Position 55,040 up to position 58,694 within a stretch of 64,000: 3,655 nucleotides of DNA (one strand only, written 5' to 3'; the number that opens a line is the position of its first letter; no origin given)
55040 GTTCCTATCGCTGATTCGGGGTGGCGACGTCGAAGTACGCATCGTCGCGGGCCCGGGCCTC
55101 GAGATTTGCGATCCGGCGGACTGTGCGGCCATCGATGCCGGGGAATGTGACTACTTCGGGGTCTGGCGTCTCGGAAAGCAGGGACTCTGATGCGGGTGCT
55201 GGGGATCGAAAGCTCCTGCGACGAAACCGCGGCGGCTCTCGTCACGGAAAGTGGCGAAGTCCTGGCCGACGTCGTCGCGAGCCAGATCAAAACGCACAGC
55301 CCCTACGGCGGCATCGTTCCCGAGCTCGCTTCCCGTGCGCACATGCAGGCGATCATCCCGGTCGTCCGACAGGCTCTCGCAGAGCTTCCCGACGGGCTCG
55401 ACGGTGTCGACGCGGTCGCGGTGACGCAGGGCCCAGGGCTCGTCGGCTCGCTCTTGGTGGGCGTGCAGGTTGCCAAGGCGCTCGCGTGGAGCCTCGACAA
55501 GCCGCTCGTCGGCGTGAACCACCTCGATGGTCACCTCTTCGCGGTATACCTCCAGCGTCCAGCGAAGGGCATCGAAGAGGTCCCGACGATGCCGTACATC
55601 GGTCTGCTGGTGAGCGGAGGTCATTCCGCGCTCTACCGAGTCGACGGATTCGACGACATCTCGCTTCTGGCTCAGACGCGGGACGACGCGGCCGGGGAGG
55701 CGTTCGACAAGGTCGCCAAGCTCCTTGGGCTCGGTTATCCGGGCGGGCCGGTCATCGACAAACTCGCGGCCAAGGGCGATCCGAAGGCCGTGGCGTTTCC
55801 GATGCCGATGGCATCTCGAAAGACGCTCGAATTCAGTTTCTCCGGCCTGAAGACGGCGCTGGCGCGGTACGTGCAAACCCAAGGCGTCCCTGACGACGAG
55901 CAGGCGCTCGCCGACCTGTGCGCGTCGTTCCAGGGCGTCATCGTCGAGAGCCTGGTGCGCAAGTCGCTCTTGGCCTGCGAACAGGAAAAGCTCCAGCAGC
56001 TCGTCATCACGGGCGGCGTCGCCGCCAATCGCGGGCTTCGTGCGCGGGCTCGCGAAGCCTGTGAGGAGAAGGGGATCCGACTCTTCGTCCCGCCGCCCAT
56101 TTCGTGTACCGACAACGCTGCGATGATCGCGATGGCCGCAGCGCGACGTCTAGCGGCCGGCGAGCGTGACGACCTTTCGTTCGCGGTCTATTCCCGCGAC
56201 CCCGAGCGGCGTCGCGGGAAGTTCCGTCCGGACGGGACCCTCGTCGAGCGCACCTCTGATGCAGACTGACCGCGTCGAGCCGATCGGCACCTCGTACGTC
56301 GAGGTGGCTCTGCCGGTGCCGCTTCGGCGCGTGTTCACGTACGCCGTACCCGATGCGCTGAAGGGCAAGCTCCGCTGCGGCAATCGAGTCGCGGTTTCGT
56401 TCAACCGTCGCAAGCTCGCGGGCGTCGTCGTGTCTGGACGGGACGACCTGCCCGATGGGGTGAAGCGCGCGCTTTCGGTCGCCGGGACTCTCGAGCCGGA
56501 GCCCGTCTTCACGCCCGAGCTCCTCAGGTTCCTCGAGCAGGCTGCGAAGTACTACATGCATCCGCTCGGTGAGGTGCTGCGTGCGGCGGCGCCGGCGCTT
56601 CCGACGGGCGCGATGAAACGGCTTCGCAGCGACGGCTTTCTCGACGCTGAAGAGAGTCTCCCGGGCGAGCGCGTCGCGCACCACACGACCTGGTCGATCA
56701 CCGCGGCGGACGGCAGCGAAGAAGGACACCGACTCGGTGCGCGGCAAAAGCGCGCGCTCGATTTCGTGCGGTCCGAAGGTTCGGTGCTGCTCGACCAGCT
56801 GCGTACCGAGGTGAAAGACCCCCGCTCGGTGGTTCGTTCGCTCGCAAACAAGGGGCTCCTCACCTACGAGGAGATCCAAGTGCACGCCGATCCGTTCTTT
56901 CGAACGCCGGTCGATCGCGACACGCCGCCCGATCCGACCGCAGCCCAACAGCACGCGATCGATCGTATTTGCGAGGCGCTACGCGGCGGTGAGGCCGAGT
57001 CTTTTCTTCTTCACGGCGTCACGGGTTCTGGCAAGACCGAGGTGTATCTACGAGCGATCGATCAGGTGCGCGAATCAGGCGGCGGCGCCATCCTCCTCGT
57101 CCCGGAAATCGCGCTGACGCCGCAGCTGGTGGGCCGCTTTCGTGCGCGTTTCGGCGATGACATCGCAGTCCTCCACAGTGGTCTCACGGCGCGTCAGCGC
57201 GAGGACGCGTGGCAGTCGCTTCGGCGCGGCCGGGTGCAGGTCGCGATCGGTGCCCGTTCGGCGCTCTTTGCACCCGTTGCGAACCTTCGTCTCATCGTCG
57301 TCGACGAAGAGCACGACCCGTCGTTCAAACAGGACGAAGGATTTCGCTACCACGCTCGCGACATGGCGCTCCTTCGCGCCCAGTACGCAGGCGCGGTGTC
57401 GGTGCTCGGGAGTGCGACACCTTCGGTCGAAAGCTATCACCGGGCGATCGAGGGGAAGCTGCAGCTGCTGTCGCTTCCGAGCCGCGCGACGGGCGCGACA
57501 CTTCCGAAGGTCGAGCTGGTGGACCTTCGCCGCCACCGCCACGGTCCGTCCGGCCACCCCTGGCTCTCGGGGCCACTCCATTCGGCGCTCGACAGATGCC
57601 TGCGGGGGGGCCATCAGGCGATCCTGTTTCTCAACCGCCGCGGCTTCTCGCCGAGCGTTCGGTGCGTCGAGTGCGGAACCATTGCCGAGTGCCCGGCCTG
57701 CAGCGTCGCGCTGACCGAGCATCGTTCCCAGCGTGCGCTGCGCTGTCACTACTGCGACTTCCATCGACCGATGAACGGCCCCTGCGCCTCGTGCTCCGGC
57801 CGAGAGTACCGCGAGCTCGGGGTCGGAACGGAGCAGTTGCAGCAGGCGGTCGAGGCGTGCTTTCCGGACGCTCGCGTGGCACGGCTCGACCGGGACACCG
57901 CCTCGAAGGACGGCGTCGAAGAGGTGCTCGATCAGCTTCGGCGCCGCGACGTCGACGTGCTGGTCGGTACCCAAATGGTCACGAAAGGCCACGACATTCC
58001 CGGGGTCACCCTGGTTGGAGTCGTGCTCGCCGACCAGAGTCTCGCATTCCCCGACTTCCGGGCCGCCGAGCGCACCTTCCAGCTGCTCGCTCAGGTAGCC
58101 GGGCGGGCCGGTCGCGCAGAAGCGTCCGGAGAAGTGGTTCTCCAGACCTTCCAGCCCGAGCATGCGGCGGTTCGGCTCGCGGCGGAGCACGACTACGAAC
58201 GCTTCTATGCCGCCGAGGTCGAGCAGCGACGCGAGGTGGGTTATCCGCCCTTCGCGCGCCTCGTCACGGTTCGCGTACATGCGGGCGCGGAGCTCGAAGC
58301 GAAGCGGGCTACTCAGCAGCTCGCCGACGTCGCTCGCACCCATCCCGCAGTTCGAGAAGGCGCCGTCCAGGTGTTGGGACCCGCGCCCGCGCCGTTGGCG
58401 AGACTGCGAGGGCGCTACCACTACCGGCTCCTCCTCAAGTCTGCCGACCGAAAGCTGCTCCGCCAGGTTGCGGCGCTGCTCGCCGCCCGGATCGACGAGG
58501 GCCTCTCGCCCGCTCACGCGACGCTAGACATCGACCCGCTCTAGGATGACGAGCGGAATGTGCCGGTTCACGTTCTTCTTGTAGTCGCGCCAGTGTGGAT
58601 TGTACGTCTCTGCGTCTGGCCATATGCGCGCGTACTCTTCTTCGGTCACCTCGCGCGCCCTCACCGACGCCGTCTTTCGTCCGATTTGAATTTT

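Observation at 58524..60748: KstR-type operator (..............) over the promoter of a kstD-like / F420-reductase-like operon in a non-actinobacterial-looking genome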

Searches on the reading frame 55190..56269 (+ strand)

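Call 3: search_protein_families(library=pfam, proteins=[window:55190-56269:+])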
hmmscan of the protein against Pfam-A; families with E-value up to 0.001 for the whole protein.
window:55190-56269:+ (359 aa): 3 families
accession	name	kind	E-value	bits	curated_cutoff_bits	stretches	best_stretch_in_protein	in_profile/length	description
PF00814.31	TsaD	-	9.8e-92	307.8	24.8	1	23-314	1-263/264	tRNA N6-adenosine threonylcarbamoyltransferase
PF22521.2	HypF_C_2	-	1.2e-07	32.3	27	1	235-309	161-235/241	Carbamoyltransferase, Kae1-like Domain, second subdomain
PF02543.21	Carbam_trans_N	-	0.00064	19.7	24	0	235-288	271-321/346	Carbamoyltransferase N-terminus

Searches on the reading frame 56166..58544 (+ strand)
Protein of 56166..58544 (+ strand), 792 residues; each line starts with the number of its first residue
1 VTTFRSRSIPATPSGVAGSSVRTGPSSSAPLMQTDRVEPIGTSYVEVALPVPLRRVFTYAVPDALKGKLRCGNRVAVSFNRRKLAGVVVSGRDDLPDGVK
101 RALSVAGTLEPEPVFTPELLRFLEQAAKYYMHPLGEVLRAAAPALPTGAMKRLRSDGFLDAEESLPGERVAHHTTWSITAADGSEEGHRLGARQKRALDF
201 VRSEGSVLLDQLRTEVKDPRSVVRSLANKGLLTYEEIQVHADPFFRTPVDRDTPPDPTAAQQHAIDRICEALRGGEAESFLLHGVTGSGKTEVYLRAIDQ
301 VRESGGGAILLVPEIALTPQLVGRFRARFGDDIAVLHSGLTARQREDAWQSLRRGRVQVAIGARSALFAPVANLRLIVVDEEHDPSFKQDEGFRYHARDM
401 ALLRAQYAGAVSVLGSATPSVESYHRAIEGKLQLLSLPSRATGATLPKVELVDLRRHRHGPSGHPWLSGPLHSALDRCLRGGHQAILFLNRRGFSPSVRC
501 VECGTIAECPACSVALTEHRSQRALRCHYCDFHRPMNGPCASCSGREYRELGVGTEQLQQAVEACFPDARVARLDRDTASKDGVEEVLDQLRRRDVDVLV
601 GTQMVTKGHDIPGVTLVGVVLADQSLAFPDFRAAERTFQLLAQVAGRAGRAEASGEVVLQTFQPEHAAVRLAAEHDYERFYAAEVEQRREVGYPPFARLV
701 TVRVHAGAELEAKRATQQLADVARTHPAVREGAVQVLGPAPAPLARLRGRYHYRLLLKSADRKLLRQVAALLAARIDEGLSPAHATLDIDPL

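Call 3: search_protein_families(library=pfam, proteins=[window:56166-58544:+])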
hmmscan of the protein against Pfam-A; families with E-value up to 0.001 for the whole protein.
window:56166-58544:+ (792 aa): 6 families
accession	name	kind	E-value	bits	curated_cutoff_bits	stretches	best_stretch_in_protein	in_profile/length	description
PF17764.6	PriA_3primeBD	-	3e-24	85.1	22.7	1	46-143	1-96/96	3'DNA-binding domain (3'BD)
PF00270.35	DEAD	-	1.7e-18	67.4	26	1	258-423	1-163/167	DEAD/DEAH box helicase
PF18074.6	PriA_C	-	2.4e-18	67.2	26.9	1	695-791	1-95/95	Primosomal protein N C-terminal domain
PF04851.21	ResIII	-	4e-13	50.1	22.5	1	257-419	4-162/164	Type III restriction enzyme, res subunit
PF00271.37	Helicase_C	-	1e-10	42.3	23.5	1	568-651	39-109/110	Helicase conserved C-terminal domain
PF18319.7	Zn_ribbon_PriA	-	1.5e-10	41.3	26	1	509-535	1-27/27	PriA DNA helicase Cys-rich region (CRR) domain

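Call 4: search_protein_families(library=ncbifam, proteins=[window:56166-58544:+])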
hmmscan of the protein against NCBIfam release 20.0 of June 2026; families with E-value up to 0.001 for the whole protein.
window:56166-58544:+ (792 aa): 28 families (the best 25 are shown)
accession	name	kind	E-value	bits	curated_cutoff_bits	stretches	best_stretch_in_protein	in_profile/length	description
NF004066.1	PRK05580.1-3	equivalog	5.7e-221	735.9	813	2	187-791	183-785/788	primosomal protein N'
NF004067.0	PRK05580.1-4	equivalog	5.3e-203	676.4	763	1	43-792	4-734/737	primosomal protein N'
NF004070.0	PRK05580.2-2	equivalog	1e-196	655.3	921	1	42-791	11-725/729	primosomal protein N'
NF004065.0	PRK05580.1-1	equivalog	1.5e-184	615.2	858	1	44-791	3-728/731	primosomal protein N'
TIGR00595.1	priA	equivalog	1.2e-180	601.5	230.35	1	281-791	1-508/509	replication restart helicase PriA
NF004068.0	PRK05580.1-5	equivalog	8.6e-173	576.4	1249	2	220-760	222-759/795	primosomal protein N'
NF004071.0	PRK05580.2-3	equivalog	2.5e-161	538.2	1105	1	41-791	14-731/735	primosomal protein N'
NF004069.0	PRK05580.2-1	equivalog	5.9e-126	421.3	767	1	277-791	126-608/612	primosomal protein N'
NF004072.0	PRK05580.2-4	equivalog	1.7e-125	419.8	1030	1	261-791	126-644/648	primosomal protein N'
NF011452.0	PRK14873.1-2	equivalog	1.5e-47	162.2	980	2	260-752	181-652/708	primosomal protein N'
NF011453.0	PRK14873.1-3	equivalog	1.7e-47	162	812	2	294-748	188-610/653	primosome assembly protein PriA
NF011455.0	PRK14873.1-5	equivalog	1.6e-36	125.8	969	2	300-725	184-606/675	primosomal protein N'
NF011454.0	PRK14873.1-4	equivalog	3.4e-36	124.8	951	2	265-744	132-592/651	primosomal protein N'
TIGR00643.1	recG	equivalog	3.5e-21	75.6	659.4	1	254-399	233-383/629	ATP-dependent DNA helicase RecG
TIGR00580.2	mfd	equivalog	5.6e-19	68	800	1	253-393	430-575/907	transcription-repair coupling factor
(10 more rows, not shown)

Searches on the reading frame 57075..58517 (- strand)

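Call 3: search_protein_families(library=pfam, proteins=[window:57075-58517:-])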
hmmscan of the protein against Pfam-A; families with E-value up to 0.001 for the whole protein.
window:57075-58517:- (480 aa): 1 family
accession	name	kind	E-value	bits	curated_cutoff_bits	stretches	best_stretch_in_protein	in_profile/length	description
PF19533.4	Rab3-GAP_cat_C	-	8.5e-05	22.9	27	0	210-267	76-130/203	Rab3 GTPase-activating protein catalytic subunit C-terminal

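Call 4: search_protein_families(library=ncbifam, proteins=[window:57075-58517:-])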
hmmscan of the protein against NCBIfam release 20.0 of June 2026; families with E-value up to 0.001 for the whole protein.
window:57075-58517:- (480 aa): 0 families
